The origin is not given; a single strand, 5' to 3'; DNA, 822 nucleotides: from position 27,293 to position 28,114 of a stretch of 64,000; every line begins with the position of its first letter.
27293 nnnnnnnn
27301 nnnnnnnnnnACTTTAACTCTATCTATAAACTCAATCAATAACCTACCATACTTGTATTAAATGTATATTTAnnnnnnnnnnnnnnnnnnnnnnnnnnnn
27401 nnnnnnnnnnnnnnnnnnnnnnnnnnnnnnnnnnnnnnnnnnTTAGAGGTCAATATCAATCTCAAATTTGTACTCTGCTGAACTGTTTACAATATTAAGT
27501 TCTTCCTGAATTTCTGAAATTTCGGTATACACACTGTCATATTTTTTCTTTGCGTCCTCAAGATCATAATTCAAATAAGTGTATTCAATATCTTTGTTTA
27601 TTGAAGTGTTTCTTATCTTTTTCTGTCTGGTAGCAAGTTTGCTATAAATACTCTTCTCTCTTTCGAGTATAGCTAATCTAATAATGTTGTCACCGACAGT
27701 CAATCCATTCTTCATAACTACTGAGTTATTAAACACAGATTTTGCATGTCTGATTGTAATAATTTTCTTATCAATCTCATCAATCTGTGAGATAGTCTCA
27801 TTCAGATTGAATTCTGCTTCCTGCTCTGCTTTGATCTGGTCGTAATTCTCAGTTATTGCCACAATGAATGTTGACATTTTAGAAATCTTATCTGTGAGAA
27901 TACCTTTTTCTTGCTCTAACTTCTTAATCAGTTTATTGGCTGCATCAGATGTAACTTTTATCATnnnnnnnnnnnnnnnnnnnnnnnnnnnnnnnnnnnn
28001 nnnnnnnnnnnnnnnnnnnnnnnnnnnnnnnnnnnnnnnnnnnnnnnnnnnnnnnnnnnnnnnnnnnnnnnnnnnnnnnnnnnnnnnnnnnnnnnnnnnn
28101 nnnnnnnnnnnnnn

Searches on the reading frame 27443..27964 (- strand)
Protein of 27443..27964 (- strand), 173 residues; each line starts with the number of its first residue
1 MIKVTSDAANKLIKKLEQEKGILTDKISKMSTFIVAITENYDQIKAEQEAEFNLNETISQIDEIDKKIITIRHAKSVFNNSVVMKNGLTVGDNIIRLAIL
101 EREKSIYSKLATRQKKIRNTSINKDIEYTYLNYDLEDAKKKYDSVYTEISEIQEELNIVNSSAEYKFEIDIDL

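Call 3: search_protein_families(library=pfam, proteins=[window:27443-27964:-], max_evalue=0.01)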
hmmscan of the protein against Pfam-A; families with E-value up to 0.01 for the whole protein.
window:27443-27964:- (173 aa): 0 families

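Call 4: search_protein_families(library=ncbifam, proteins=[window:27443-27964:-], max_evalue=0.01)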
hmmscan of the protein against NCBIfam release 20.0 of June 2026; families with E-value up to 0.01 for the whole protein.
window:27443-27964:- (173 aa): 1 family
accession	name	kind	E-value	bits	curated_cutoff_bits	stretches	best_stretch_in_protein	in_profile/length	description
NF038048.1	DIP1984_fam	subfamily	0.008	16.3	70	0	43-161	28-145/149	DIP1984 family protein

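Call 5: search_protein_families(library=phrogs, proteins=[window:27443-27964:-], max_evalue=0.001)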
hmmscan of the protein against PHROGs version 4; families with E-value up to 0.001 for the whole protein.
window:27443-27964:- (173 aa): 0 families

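Call 8: search_protein_families(library=padloc, proteins=[window:27443-27964:-], max_evalue=0.01)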
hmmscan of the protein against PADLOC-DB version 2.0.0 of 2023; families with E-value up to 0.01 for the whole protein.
window:27443-27964:- (173 aa): 0 families

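Call 88: search_protein_families(library=ncbifam, proteins=[window:27443-27964:-], max_evalue=0.01)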
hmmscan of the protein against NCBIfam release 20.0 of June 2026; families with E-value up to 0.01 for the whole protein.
window:27443-27964:- (173 aa): 1 family
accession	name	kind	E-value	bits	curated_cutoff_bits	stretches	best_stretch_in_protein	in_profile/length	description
NF038048.1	DIP1984_fam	subfamily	0.008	16.3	70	0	43-161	28-145/149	DIP1984 family protein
